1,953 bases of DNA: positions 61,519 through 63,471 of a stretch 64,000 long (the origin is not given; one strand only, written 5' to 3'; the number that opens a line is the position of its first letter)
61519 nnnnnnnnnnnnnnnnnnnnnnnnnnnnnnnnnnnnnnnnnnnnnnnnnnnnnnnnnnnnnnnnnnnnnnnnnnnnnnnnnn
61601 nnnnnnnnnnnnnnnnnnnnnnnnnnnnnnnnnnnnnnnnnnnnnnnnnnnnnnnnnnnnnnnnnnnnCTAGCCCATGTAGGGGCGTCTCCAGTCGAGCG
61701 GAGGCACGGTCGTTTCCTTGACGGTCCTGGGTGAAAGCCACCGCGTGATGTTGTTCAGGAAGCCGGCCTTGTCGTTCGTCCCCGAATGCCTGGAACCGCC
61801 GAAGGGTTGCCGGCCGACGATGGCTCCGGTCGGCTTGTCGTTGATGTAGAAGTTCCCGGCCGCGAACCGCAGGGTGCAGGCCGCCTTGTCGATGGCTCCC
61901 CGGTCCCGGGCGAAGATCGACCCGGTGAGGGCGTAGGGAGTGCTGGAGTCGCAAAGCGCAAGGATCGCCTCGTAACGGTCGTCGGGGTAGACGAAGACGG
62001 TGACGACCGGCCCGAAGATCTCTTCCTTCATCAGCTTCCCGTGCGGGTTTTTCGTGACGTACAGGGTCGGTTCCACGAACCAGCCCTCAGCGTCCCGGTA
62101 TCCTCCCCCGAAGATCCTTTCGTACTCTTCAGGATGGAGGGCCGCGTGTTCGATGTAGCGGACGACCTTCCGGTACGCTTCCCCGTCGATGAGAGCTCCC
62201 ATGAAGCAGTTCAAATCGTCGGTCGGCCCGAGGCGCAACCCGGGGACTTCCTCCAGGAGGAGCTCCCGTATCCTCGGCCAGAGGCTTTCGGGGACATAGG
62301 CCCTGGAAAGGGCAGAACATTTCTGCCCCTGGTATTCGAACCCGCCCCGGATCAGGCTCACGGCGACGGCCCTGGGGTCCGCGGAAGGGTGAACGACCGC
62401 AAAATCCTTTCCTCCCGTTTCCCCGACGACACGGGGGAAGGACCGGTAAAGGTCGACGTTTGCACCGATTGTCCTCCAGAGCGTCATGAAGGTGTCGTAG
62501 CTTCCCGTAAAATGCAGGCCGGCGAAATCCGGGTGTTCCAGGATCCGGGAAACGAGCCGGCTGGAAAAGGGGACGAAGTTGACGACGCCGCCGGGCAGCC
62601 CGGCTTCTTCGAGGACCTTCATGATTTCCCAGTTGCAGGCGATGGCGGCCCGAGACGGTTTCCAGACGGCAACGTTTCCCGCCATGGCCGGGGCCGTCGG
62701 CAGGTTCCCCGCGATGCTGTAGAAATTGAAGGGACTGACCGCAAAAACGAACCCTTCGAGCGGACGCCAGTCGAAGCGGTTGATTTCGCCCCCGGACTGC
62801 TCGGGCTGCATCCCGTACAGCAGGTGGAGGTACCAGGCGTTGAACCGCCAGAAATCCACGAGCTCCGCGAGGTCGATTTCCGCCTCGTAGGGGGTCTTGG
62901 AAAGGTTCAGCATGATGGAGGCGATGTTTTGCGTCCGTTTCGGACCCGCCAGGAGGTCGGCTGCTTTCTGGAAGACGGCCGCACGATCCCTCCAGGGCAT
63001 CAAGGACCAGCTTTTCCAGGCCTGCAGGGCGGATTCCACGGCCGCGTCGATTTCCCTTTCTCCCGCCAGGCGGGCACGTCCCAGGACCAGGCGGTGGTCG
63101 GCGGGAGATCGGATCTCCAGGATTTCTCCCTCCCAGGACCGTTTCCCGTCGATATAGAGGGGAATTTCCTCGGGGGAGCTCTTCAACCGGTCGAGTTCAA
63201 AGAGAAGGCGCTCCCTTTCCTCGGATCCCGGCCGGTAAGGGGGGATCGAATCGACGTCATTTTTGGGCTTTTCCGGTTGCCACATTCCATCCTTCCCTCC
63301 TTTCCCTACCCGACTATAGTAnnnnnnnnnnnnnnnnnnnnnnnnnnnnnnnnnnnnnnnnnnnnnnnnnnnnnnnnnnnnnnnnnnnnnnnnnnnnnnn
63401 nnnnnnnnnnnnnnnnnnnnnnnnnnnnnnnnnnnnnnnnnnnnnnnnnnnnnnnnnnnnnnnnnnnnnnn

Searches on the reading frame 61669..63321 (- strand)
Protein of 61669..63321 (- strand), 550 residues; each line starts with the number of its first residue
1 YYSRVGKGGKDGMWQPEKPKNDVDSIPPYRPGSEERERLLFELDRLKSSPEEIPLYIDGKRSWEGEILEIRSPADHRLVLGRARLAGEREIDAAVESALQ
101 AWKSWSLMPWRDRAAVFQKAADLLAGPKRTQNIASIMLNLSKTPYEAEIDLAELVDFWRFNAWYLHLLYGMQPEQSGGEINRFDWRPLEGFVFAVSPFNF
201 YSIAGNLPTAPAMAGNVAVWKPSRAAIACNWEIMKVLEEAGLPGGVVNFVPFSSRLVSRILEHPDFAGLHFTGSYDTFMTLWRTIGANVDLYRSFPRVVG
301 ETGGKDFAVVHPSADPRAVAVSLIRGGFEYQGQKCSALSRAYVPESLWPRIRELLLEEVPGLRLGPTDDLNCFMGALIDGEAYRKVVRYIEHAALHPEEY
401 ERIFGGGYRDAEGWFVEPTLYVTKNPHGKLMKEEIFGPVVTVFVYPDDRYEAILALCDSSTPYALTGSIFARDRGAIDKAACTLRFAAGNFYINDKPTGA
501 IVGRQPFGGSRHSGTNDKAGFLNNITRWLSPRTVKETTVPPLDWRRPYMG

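Call 47: search_protein_families(library=pfam, proteins=[window:61669-63321:-], max_evalue=0.00001)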
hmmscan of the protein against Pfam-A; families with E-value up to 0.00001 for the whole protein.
window:61669-63321:- (550 aa): 1 family
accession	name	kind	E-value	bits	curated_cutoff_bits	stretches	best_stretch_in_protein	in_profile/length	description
PF00171.27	Aldedh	-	8e-92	308.6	23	1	67-533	8-460/461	Aldehyde dehydrogenase family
